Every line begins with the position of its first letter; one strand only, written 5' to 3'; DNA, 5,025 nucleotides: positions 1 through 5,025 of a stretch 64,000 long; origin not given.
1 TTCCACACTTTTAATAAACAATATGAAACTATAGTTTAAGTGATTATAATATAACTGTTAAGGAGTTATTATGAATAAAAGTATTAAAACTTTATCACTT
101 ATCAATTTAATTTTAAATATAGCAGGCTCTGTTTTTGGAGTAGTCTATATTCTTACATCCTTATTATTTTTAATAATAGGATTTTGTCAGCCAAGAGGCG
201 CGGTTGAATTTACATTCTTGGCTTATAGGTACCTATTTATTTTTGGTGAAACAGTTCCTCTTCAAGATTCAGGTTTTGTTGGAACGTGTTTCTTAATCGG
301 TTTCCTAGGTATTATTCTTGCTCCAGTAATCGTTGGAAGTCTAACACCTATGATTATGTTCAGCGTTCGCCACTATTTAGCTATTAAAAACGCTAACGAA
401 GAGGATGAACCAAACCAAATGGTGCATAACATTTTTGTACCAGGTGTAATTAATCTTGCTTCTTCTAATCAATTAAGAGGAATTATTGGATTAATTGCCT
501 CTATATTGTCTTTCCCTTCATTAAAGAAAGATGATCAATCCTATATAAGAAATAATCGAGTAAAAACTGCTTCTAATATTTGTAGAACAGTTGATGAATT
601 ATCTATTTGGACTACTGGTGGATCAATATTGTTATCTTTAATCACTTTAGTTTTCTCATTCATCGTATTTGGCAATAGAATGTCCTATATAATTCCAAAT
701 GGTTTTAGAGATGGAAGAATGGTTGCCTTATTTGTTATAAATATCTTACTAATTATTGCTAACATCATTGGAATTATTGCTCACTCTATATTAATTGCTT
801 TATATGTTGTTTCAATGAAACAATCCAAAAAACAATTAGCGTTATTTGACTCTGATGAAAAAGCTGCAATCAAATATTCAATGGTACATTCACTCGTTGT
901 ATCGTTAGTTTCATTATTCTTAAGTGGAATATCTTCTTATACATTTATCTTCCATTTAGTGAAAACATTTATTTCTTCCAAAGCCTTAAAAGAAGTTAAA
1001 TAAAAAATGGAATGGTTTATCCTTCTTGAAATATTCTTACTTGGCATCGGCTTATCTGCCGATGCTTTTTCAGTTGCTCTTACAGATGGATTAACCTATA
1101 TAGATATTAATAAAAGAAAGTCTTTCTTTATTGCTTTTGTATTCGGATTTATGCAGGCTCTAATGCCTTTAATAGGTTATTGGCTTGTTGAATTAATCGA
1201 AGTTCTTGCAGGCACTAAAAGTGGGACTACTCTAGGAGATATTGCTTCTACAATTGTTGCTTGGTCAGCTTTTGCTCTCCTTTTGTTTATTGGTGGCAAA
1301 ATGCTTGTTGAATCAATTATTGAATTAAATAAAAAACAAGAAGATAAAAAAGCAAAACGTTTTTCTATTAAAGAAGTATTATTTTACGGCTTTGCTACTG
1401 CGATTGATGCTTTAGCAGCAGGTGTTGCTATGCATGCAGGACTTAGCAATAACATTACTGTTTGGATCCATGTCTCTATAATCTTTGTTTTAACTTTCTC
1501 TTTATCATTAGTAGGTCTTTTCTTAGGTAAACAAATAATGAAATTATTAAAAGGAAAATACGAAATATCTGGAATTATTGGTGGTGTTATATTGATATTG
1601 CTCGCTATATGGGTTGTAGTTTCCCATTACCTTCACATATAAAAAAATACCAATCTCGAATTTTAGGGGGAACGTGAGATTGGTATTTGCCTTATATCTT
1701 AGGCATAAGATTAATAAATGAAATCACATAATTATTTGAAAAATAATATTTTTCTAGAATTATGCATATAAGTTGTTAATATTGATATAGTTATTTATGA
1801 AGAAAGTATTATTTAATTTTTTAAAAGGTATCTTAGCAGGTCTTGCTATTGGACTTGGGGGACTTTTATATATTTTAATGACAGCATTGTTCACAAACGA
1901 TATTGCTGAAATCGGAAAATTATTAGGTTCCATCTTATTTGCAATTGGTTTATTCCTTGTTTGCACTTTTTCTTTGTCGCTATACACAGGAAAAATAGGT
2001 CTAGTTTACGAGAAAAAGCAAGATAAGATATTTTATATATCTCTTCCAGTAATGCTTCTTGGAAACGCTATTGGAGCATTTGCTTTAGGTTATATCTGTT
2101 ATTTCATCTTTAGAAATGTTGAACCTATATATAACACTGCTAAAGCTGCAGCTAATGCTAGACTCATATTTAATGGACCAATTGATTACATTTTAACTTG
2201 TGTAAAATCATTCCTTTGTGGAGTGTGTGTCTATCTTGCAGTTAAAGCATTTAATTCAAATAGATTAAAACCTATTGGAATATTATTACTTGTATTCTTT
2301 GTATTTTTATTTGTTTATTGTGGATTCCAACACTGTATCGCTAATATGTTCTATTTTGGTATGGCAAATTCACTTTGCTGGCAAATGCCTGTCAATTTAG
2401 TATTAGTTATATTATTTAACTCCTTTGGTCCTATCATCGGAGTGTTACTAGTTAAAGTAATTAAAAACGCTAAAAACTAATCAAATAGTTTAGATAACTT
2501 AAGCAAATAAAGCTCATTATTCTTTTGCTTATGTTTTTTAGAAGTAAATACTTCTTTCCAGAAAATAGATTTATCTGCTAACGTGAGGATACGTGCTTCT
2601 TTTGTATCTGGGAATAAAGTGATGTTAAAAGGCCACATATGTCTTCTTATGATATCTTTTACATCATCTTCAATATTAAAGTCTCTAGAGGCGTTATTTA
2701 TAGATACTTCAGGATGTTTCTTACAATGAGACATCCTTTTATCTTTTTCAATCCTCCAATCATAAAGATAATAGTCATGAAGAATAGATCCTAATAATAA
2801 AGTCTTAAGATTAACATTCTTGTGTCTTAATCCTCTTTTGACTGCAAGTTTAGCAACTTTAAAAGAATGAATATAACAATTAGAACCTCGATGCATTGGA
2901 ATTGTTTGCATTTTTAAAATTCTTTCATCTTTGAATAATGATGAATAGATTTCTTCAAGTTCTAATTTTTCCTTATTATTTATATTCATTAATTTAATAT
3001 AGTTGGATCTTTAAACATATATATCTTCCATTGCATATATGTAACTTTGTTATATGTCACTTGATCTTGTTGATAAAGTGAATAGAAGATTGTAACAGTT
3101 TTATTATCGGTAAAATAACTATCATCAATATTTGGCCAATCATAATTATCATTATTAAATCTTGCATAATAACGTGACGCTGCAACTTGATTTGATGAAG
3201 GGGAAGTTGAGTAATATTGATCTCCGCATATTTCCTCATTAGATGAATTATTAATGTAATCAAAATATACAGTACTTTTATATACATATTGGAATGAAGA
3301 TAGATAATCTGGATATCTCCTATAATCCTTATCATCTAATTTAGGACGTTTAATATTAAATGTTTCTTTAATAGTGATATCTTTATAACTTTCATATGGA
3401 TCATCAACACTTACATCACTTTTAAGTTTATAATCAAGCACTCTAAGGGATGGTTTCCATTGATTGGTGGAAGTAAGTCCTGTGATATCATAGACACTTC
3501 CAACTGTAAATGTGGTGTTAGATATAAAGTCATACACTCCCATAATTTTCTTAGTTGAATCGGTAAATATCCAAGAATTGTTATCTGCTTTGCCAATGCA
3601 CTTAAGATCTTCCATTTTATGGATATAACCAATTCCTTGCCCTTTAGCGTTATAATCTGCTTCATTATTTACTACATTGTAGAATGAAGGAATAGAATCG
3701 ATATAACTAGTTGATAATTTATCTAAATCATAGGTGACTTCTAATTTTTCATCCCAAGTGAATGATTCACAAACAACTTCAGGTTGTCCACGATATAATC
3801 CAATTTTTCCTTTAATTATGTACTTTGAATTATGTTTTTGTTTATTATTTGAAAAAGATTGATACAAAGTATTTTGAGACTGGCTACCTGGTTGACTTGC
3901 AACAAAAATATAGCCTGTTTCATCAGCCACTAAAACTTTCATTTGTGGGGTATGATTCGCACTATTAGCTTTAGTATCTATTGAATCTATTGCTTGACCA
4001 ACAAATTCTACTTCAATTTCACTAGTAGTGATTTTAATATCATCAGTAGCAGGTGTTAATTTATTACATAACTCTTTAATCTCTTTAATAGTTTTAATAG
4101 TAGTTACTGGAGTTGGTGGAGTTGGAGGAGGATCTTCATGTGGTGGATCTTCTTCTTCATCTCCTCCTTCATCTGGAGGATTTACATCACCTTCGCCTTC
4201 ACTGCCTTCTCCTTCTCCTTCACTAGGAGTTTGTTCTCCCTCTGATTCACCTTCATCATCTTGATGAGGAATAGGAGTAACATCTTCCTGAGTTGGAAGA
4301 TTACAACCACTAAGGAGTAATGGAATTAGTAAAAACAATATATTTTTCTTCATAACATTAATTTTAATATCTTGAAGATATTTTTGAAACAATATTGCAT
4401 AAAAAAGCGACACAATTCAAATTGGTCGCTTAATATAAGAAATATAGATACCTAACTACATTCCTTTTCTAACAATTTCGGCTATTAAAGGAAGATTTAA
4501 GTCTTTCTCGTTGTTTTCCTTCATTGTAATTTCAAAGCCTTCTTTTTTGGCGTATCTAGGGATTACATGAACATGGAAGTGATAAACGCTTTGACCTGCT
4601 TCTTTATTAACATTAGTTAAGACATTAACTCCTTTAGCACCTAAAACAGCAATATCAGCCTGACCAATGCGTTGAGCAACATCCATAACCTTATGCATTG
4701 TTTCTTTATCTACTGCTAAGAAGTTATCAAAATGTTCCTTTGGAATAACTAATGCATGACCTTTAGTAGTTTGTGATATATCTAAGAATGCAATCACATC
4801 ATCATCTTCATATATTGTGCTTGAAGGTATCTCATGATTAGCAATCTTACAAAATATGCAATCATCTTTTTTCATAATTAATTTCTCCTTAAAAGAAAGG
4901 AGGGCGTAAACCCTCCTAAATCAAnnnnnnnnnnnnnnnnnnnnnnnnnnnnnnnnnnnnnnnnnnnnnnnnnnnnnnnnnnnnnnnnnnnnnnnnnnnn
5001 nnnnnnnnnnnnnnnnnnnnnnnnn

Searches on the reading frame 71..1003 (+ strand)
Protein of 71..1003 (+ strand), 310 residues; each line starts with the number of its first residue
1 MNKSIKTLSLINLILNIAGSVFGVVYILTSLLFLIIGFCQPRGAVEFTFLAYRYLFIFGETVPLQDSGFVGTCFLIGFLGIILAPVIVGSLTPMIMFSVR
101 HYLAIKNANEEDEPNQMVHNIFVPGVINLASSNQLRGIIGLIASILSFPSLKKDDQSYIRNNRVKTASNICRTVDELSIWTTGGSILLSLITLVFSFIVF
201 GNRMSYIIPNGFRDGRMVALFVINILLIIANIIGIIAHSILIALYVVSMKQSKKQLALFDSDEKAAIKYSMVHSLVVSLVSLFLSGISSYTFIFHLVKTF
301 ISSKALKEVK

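Call 36: search_protein_families(library=pfam, proteins=[window:71-1003:+])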
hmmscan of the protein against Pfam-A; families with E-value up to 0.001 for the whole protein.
window:71-1003:+ (310 aa): 0 families

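Call 51: find_homologous_proteins(query=window:71-1003:+, max_evalue=0.00001)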
Query window:71-1003:+ (310 aa): 1 proteins with E <= 0.00001 among 4894 candidates.
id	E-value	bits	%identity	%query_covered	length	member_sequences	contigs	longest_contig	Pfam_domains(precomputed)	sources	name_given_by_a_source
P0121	1.5e-189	646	100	100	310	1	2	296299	-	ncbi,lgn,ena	-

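Call 52: find_encoding_contigs(protein=P0121, flank=10000, max_places=2)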
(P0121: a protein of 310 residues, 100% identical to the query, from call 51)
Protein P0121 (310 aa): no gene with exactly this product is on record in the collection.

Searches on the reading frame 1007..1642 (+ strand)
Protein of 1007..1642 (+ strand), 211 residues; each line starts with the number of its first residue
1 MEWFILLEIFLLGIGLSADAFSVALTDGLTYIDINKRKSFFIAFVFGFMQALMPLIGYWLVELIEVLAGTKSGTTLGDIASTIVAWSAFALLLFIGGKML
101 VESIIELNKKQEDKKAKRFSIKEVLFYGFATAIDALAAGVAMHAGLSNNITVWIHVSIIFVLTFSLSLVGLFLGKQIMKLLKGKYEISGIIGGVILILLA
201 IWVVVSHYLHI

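Call 36: search_protein_families(library=pfam, proteins=[window:1007-1642:+])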
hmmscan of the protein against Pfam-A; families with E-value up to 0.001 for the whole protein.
window:1007-1642:+ (211 aa): 1 family
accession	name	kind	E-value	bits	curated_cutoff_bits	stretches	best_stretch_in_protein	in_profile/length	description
PF02659.21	Mntp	-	3.2e-27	95.6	24.4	1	34-203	2-151/152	Putative manganese efflux pump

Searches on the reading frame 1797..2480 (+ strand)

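Call 36: search_protein_families(library=pfam, proteins=[window:1797-2480:+])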
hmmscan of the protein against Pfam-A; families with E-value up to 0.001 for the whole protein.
window:1797-2480:+ (227 aa): 1 family
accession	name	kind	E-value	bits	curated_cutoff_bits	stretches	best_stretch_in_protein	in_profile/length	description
PF01226.23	Form_Nir_trans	-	1.7e-25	90.3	34.6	1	8-219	22-237/240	Formate/nitrite transporter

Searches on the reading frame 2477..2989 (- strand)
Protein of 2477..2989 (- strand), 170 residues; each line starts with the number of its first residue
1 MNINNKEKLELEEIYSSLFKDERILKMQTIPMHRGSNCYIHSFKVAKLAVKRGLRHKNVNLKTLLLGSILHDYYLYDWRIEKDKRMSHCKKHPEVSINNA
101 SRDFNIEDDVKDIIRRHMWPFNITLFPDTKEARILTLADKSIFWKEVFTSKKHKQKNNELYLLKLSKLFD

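Call 36: search_protein_families(library=pfam, proteins=[window:2477-2989:-])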
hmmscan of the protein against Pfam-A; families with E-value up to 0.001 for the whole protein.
window:2477-2989:- (170 aa): 1 family
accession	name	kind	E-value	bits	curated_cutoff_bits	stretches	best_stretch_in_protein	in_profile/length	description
PF01966.28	HD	-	5.4e-09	36.8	22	1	39-140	2-112/116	HD domain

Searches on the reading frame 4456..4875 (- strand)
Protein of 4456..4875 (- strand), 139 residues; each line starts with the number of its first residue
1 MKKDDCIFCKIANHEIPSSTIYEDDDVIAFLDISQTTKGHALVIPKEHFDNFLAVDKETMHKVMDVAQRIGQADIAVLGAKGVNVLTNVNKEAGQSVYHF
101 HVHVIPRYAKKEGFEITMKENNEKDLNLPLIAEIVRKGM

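Call 36: search_protein_families(library=pfam, proteins=[window:4456-4875:-])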
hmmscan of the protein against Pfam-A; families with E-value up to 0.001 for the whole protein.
window:4456-4875:- (139 aa): 2 families
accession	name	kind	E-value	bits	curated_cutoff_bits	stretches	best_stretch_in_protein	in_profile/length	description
PF01230.28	HIT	-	1.2e-27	96.9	21.5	1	14-109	2-97/98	HIT domain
PF11969.13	DcpS_C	-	7.8e-18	65.4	24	1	6-110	2-105/114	Scavenger mRNA decapping enzyme C-term binding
